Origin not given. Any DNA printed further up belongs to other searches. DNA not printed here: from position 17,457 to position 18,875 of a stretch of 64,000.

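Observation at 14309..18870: Very small (4.56 kb) integrative element in tRNA-Leu(UAA) with integrase, repressor switch and sigma-like gene but no replication, packaging or transfer genes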

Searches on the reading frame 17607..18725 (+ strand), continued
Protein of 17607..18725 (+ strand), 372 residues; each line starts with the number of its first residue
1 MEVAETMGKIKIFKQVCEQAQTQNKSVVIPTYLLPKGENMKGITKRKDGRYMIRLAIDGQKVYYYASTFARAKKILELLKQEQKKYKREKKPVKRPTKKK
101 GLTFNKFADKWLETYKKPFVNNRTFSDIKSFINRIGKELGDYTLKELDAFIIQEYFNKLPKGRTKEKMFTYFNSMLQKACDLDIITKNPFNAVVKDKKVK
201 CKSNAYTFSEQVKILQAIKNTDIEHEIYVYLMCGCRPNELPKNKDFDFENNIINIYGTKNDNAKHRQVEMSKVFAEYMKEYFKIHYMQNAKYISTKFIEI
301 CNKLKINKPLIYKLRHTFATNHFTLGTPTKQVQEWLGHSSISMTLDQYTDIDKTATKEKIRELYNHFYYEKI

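Call 63: search_protein_families(library=phrogs, proteins=[L170:2748-5171:-, L170:1517-2695:-, L170:651-1286:-, L170:12889-13617:-, L170:12033-12887:-, L170:7664-9235:-, L170:5500-5961:-, L170:6124-6504:-, L170:6482-6964:-, L170:11736-12017:-], max_evalue=0.01)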
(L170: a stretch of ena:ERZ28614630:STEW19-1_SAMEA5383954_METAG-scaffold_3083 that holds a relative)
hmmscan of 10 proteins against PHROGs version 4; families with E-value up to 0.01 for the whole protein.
L170:2748-5171:- (807 aa): 0 families

L170:1517-2695:- (392 aa): 0 families

L170:651-1286:- (211 aa): 5 families
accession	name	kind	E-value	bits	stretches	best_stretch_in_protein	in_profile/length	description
phrog_186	-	DNA, RNA and nucleotide metabolism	9.6e-05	23.2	1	4-84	22-100/308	DnaD-like helicase loader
phrog_21732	-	unknown function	0.00064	20.2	1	16-93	19-93/360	-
phrog_678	-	DNA, RNA and nucleotide metabolism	0.0016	19.1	1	47-88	86-127/346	replication initiation O-like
phrog_19658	-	DNA, RNA and nucleotide metabolism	0.0021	18.6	1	17-118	14-106/283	replication initiation protein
phrog_270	-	DNA, RNA and nucleotide metabolism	0.0043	17.5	1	56-84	77-105/383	replication initiation protein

L170:12889-13617:- (242 aa): 2 families
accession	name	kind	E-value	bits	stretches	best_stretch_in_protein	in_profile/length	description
phrog_8680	-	unknown function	2.3e-61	207.8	1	42-230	18-207/221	-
phrog_940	-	DNA, RNA and nucleotide metabolism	3.3e-51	175.7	1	39-239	159-362/388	nuclease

L170:12033-12887:- (284 aa): 0 families

L170:7664-9235:- (523 aa): 10 families
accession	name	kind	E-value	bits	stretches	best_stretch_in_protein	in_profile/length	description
phrog_77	-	DNA, RNA and nucleotide metabolism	6e-06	26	1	33-285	491-790/967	SbcC-like subunit of palindrome specific endonuclease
phrog_6188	-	unknown function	1.8e-05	26.2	0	181-243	60-122/125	-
phrog_1330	-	tail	8.9e-05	21.5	1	50-357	420-664/1361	tail protein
phrog_5328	-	unknown function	0.00033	22.1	1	175-273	3-101/101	-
phrog_1660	-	head and packaging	0.00034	20.7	1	47-224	38-214/405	PmgS-like head morphogenesis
phrog_2658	-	other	0.00056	21.2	1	215-286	35-108/126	hol-like chemotaxis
phrog_7599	-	unknown function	0.0018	19.7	1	204-284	9-87/95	-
phrog_13576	-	other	0.0018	19.5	0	251-285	56-90/126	methyltransferase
phrog_95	-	integration and excision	0.006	16.2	0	184-278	431-525/651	integrase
phrog_4211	-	tail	0.0075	14.3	1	44-289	1139-1371/2625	tail length tape measure protein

L170:5500-5961:- (153 aa): 0 families

L170:6124-6504:- (126 aa): 1 family
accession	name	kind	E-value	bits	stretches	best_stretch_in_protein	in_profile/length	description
phrog_37973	-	unknown function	0.0056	17.8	0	37-61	10-34/54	-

L170:6482-6964:- (160 aa): 14 families
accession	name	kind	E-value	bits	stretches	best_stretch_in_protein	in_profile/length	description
phrog_59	-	DNA, RNA and nucleotide metabolism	1.2e-28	101.6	1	34-152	132-239/423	HNH endonuclease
phrog_959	-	DNA, RNA and nucleotide metabolism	6.1e-23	82.1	1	37-154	3-112/138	HNH endonuclease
phrog_1492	-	DNA, RNA and nucleotide metabolism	2.3e-14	54.4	1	29-146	34-157/414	HNH endonuclease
phrog_99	-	DNA, RNA and nucleotide metabolism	1.7e-12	48.7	1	35-147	104-204/383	HNH endonuclease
phrog_37683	-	unknown function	2.2e-07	31.3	1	44-146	113-206/279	-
phrog_1891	-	DNA, RNA and nucleotide metabolism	2.6e-07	31.3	1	118-157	182-221/255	HNH endonuclease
phrog_4578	-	DNA, RNA and nucleotide metabolism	7.7e-07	30.1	1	114-145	25-56/130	HNH endonuclease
phrog_7545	-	DNA, RNA and nucleotide metabolism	3.5e-06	28.3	1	70-145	61-130/160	HNH endonuclease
phrog_30377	-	DNA, RNA and nucleotide metabolism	7.8e-06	27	1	95-148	8-55/82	HNH endonuclease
phrog_826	-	DNA, RNA and nucleotide metabolism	4.6e-05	24.1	1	117-149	126-159/281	HNH endonuclease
phrog_15471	-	DNA, RNA and nucleotide metabolism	0.00028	21.8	1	100-150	35-82/183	HNH endonuclease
phrog_14913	-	DNA, RNA and nucleotide metabolism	0.00034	21.7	1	115-145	55-85/149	HNH endonuclease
phrog_10730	-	DNA, RNA and nucleotide metabolism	0.0012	19.5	1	69-146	68-139/234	HNH endonuclease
phrog_10822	-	DNA, RNA and nucleotide metabolism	0.0079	16.9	1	120-138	120-138/245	HNH endonuclease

L170:11736-12017:- (93 aa): 0 families

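Call 74: search_protein_families(library=phrogs, proteins=[L173:1389-2252:-, L174:1114-1944:-, L092:65-1108:-, L086:4570-5811:-, L174:3596-5020:-, L174:1954-3291:-, L174:5013-5870:-, L174:6200-6520:-, L173:2388-2747:-, L086:7118-7492:-], max_evalue=0.01)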
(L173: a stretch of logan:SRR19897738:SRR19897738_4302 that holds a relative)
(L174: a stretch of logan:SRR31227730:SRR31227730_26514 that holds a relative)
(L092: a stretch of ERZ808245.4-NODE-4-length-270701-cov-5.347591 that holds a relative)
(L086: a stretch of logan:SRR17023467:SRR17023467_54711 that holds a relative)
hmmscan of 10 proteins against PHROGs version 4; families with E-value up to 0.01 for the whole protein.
L173:1389-2252:- (287 aa): 1 family
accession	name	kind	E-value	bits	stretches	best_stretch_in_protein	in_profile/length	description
phrog_197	-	moron, auxiliary metabolic gene and host takeover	1.9e-05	25.3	1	4-170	28-158/486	Zot-like toxin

L174:1114-1944:- (276 aa): 3 families
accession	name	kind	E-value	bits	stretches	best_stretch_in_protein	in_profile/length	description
phrog_197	-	moron, auxiliary metabolic gene and host takeover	7.5e-09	36.5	1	1-217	27-210/486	Zot-like toxin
phrog_1041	-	moron, auxiliary metabolic gene and host takeover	0.00046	20.7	1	121-152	126-156/420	CTXphi Zot-like toxin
phrog_20922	-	head and packaging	0.003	17.5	1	96-159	78-141/318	head morphogenesis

L092:65-1108:- (347 aa): 2 families
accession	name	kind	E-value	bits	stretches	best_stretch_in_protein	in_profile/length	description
phrog_3419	-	DNA, RNA and nucleotide metabolism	4.2e-16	60.3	2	85-171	82-164/289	rolling circle DNA replication initiation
phrog_25185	-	unknown function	0.005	17.8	0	43-125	22-104/116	-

L086:4570-5811:- (413 aa): 0 families

L174:3596-5020:- (474 aa): 0 families

L174:1954-3291:- (445 aa): 17 families
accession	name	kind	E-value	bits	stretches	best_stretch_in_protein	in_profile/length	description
phrog_77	-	DNA, RNA and nucleotide metabolism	3.1e-06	27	1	36-179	474-795/967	SbcC-like subunit of palindrome specific endonuclease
phrog_4211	-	tail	2.5e-05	22.5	1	22-174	1244-1379/2625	tail length tape measure protein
phrog_739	-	lysis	7.6e-05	23.9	0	142-197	27-82/122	Rz-like spanin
phrog_16040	-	head and packaging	7.9e-05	21.8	1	35-179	217-360/1254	virion structural protein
phrog_167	-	tail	8.1e-05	21.5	1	41-174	54-191/1555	tail length tape measure protein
phrog_1330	-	tail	8.9e-05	21.5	1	40-184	513-642/1361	tail protein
phrog_6631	-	unknown function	0.00011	22.8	1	117-185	49-117/251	-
phrog_1535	-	tail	0.00043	19.5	1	27-167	59-195/1152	tail length tape measure protein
phrog_3550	-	unknown function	0.0005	21.4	0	61-120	2-59/79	-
phrog_19577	-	head and packaging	0.0013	18.9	1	57-195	54-195/378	minor head protein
phrog_2619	-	unknown function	0.002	19.3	0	120-174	53-107/124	-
phrog_34874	-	moron, auxiliary metabolic gene and host takeover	0.0037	17.6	1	106-189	25-106/370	host range and adsorption protein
phrog_15646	-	unknown function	0.0044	17.6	1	95-183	3-93/293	-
phrog_2589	-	tail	0.0046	14.3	1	37-178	3373-3483/3686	tail protein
phrog_18805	-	unknown function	0.005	16.7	0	120-165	167-212/457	-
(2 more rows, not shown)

L174:5013-5870:- (285 aa): 0 families

L174:6200-6520:- (106 aa): 0 families

L173:2388-2747:- (119 aa): 0 families

L086:7118-7492:- (124 aa): 0 families

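Call 75: find_encoding_contigs(protein=P0004, flank=10000, max_places=3)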
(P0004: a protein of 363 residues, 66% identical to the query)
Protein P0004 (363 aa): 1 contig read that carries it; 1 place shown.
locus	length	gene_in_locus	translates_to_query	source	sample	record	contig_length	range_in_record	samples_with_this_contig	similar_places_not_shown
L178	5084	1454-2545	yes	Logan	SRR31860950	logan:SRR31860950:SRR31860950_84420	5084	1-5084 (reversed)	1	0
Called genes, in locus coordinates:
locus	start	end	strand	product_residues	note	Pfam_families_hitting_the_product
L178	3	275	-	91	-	?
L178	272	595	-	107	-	-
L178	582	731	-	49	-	-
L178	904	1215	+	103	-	PF01381:HTH_3, PF12844:HTH_19, PF13560:HTH_31 (weak)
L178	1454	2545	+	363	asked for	PF14659:Phage_int_SAM_3, PF00589:Phage_integrase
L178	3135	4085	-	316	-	PF23343:REP_ORF2-G2P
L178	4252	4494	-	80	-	-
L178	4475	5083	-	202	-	?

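Call 84: search_protein_families(library=pfam, proteins=[L178:272-595:-, L087:8782-9105:-, L178:582-731:-, L178:4252-4494:-, L087:7774-7989:-, L087:6998-7225:-, L178:3135-4085:-, L087:7982-8785:-], max_evalue=1)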
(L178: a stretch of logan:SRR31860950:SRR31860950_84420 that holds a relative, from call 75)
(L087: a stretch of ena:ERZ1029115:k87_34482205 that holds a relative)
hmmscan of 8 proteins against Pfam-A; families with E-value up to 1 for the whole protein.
L178:272-595:- (107 aa): 4 families
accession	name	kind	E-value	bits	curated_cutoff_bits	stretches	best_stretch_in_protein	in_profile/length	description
PF20573.4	DUF6782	-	5.1e-06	26.4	27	1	23-73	62-112/241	Putative metallopeptidase family (DUF6782)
PF10263.15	SprT-like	-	0.0089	16.3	25.6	1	48-69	58-79/108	SprT-like family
PF13058.12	DUF3920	-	0.031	14.9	27.3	1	36-70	61-95/126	Protein of unknown function (DUF3920)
PF08325.16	WLM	-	0.19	12.3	26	1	45-65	77-97/190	WLM domain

L087:8782-9105:- (107 aa): 3 families
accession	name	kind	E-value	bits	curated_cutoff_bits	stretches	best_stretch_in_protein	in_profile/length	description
PF20573.4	DUF6782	-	0.0011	18.7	27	1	23-71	62-110/241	Putative metallopeptidase family (DUF6782)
PF09643.15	YopX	-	0.025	15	22.4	1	27-91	51-114/128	YopX protein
PF10263.15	SprT-like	-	0.038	14.3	25.6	1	47-68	57-78/108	SprT-like family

L178:582-731:- (49 aa): 0 families

L178:4252-4494:- (80 aa): 2 families
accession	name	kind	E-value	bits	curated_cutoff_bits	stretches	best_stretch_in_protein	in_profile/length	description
PF14769.11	CLAMP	-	0.044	14.6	22.7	1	11-73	2-64/99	Flagellar C1a complex subunit C1a-32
PF22937.1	PDXDC1-like_cen2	-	0.2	12.2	29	1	43-79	59-94/104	PDXDC1-like second central domain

L087:7774-7989:- (71 aa): 1 family
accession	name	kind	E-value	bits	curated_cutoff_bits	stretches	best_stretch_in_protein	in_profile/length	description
PF08667.16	BetR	-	0.21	12.1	21.6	1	20-52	29-61/148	BetR domain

L087:6998-7225:- (75 aa): 2 families
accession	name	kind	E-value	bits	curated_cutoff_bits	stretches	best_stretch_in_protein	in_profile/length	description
PF14966.11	DNA_repr_REX1B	-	0.024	15.6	24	1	9-33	4-28/94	DNA repair REX1-B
PF18341.7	PSA_CBD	-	0.038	14.4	27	1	33-66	20-50/60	PSA endolysin C-terminal cell wall binding domain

L178:3135-4085:- (316 aa): 5 families
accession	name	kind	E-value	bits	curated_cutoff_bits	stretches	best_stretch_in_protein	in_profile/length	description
PF23343.2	REP_ORF2-G2P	-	9.4e-13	48.7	27.8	1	133-253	1-98/99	Replication-associated protein ORF2/G2P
PF05840.19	Phage_GPA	-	0.00038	20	31.4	1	131-253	207-317/321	Bacteriophage replication gene A protein (GPA)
PF20199.4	RepSA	-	0.084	12.4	34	1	161-256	199-311/438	Replication initiator protein, pSAM2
PF15647.12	Tox-REase-3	-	0.1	13.3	25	0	197-249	30-82/102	Restriction endonuclease fold toxin 3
PF00657.28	Lipase_GDSL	-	0.41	11.2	23.6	1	72-148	108-174/208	GDSL-like Lipase/Acylhydrolase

L087:7982-8785:- (267 aa): 3 families
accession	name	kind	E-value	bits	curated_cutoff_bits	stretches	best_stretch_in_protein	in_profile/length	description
PF04545.22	Sigma70_r4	-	0.039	13.9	24.1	1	205-234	12-41/50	Sigma-70, region 4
PF13384.12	HTH_23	-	0.049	13.9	24.6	1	203-235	8-39/50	Homeodomain-like domain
PF13542.12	HTH_Tnp_ISL3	-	0.28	11.1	27.4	1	205-236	20-49/51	Helix-turn-helix domain of transposase family ISL3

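Call 106: search_dna_similar(query=L174:1114-1944:-, collection=phages, mode=protein, max_rows=10, max_evalue=0.001)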
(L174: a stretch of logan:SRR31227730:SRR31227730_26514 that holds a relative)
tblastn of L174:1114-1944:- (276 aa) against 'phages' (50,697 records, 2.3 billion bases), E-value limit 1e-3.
Records with a match: 1; places in all: 1; records where one place covers at least 80% of the query: 0.
Best place of each record, by identity: <60% 1.
By first word of the organism name: bajarodino 1.
By host as written in the record: Peromyscus fraterculus 1.
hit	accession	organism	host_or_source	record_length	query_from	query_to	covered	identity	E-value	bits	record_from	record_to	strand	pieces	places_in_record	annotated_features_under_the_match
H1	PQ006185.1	bajarodino virus 12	Peromyscus fraterculus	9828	1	190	69%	35.7%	3e-20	96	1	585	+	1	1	Zonula occludens toxin | hypothetical protein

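Call 109: search_dna_similar(query=L178:3135-4085:-, collection=phages, mode=protein, max_rows=10, max_evalue=0.001)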
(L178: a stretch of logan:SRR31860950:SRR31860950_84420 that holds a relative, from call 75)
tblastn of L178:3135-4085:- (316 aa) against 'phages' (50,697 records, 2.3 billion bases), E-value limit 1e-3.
Records with a match: 2; places in all: 2; records where one place covers at least 80% of the query: 0.
Best place of each record, by identity: <60% 2.
By first word of the organism name: Bacteriophage 1; bajarodino 1.
By host as written in the record: - 1; Peromyscus fraterculus 1.
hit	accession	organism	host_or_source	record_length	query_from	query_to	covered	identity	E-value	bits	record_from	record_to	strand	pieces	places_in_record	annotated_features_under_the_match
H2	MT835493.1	Bacteriophage sp.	human fecal samples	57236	55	292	75%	37.9%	3e-40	155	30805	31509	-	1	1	record has no annotation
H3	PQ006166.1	bajarodino virus 29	Peromyscus fraterculus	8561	96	261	53%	24.9%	8e-4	47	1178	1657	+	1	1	replication initiator protein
